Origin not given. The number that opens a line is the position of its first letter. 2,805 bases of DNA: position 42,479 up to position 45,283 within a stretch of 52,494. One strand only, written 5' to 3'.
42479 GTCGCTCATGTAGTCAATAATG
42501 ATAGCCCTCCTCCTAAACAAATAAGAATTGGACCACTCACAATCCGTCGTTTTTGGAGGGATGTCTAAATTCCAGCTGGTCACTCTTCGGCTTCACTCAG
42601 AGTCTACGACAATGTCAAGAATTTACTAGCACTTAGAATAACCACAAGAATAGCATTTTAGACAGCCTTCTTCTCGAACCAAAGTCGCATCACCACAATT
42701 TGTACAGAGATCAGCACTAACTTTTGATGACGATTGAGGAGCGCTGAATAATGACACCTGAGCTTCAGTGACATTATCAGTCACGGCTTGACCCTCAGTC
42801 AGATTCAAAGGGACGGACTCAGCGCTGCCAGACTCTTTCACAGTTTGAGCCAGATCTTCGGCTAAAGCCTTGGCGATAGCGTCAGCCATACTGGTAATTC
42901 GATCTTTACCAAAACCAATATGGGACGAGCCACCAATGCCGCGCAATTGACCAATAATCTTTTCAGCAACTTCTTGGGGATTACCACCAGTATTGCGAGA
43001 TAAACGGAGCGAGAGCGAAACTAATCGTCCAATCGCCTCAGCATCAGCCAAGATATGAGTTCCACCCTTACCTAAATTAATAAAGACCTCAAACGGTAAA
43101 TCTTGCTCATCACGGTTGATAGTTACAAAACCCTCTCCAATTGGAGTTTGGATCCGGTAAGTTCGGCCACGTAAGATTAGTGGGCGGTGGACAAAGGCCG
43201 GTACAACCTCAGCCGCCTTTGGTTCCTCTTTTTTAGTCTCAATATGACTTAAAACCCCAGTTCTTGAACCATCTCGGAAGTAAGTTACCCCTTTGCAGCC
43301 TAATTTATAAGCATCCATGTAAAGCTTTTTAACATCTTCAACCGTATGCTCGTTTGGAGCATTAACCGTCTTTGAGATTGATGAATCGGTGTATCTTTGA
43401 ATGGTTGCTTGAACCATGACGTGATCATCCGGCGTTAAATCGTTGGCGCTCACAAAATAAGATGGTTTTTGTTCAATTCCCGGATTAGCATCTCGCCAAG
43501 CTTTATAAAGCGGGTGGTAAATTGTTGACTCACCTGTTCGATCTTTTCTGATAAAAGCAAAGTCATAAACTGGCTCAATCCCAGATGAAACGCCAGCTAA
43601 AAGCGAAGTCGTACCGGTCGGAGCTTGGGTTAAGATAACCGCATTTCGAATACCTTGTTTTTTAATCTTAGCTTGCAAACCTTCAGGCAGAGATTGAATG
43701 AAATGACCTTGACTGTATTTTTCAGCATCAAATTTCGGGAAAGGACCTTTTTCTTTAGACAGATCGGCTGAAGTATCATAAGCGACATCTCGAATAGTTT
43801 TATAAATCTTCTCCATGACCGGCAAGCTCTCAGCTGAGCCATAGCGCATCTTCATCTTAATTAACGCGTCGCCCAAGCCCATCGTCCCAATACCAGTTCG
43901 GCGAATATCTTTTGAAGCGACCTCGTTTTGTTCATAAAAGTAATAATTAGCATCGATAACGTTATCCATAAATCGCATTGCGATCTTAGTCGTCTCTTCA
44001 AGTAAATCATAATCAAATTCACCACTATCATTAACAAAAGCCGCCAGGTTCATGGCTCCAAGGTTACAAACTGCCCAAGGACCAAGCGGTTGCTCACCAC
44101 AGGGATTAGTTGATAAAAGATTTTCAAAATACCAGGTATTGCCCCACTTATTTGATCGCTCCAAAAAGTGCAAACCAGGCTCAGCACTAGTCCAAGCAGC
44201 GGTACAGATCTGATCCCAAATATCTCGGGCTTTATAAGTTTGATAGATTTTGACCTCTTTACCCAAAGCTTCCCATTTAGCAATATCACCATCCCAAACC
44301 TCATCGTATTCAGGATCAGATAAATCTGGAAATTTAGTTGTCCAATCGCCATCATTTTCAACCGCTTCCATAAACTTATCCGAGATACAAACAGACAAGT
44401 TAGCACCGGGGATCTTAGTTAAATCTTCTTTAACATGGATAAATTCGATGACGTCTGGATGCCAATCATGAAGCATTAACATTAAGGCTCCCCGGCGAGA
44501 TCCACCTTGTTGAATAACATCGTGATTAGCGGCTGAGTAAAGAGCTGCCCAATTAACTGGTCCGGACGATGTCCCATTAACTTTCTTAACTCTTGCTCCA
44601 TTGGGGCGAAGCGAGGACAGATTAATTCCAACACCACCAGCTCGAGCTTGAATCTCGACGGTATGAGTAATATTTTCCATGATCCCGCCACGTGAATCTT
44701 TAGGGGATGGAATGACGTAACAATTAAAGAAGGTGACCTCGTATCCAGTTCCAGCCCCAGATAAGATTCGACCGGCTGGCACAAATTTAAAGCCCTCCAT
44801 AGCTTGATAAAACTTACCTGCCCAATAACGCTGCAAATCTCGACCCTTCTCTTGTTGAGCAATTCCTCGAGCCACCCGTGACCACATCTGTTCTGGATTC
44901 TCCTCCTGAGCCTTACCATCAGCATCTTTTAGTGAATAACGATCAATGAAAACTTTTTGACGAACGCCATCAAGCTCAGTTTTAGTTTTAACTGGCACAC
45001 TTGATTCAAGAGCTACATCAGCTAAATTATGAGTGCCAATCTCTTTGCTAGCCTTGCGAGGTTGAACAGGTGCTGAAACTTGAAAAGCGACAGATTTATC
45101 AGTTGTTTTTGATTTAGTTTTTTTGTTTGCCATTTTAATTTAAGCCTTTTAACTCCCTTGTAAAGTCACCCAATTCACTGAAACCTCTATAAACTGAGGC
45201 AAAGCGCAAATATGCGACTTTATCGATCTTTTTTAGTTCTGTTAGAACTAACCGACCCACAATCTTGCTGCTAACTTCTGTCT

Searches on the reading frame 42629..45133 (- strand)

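Call 73: search_protein_families(library=pfam, proteins=[window:42629-45133:-], max_evalue=0.0001)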
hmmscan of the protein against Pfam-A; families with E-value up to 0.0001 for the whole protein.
window:42629-45133:- (835 aa): 3 families
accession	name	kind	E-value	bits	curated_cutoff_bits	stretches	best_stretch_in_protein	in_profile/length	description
PF02867.20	Ribonuc_red_lgC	-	7.6e-124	414.6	23.9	1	138-619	3-523/523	Ribonucleotide reductase, barrel domain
PF00317.26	Ribonuc_red_lgN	-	4.6e-18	65.5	28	1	60-130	9-75/77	Ribonucleotide reductase, all-alpha domain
PF12637.14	TSCPD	-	2.6e-13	50.5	22.8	1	664-760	8-87/88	TSCPD domain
